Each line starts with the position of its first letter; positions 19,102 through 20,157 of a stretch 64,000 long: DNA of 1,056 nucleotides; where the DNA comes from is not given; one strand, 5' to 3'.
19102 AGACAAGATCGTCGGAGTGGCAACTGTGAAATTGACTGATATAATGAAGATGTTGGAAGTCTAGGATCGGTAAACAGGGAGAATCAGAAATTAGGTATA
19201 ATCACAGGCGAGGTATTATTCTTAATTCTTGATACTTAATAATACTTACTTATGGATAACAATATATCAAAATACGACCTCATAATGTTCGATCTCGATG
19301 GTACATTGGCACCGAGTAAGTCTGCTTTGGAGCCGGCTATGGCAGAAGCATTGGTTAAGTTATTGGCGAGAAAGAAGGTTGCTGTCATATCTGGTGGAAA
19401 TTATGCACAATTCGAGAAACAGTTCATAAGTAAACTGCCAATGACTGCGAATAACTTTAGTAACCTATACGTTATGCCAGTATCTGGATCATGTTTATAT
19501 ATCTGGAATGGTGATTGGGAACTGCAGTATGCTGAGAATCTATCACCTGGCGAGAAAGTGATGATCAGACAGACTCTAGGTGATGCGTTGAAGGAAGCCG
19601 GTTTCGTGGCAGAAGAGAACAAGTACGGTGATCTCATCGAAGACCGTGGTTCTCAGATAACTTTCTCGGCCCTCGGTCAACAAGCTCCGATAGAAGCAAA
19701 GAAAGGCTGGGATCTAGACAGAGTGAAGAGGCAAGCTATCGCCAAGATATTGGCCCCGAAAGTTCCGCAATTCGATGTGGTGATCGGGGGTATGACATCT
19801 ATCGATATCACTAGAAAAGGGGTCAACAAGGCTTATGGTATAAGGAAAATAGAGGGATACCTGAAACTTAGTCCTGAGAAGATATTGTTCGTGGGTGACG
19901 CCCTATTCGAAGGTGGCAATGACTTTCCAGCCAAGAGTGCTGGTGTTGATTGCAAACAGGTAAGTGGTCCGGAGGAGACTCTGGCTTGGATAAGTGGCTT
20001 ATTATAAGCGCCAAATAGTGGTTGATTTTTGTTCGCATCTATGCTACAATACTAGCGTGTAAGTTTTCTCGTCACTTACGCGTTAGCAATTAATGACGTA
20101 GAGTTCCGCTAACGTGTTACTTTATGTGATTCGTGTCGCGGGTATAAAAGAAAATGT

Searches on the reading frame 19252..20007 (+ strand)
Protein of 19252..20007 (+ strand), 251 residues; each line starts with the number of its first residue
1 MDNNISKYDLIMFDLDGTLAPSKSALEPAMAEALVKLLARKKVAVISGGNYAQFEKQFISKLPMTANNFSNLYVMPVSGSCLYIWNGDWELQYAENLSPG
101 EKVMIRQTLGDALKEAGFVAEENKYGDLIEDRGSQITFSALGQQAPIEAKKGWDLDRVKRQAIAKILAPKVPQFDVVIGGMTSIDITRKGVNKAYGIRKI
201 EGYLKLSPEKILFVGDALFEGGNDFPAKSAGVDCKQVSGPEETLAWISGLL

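Call 87: search_protein_families(library=pfam, proteins=[window:19252-20007:+], max_evalue=0.1)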
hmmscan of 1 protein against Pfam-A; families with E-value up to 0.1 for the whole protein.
window:19252-20007:+ (251 aa): 6 families
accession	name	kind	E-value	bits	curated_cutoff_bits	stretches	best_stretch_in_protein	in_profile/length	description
PF08282.18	Hydrolase_3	-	1.8e-12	48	20.9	1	11-217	1-212/255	haloacid dehalogenase-like hydrolase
PF03332.19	PMM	-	2.9e-09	37.5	22.4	1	30-246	1-214/221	Eukaryotic phosphomannomutase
PF00702.32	Hydrolase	-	4.9e-06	27.5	26.4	1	8-46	1-45/191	haloacid dehalogenase-like hydrolase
PF13419.12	HAD_2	-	0.0084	16.7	23.8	0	11-57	1-51/178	Haloacid dehalogenase-like hydrolase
PF02358.22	Trehalose_PPase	-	0.022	14.3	27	1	12-68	1-65/235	Trehalose-phosphatase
PF05116.19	S6PP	-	0.041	13.9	20.3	0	161-217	134-190/247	Sucrose-6F-phosphate phosphohydrolase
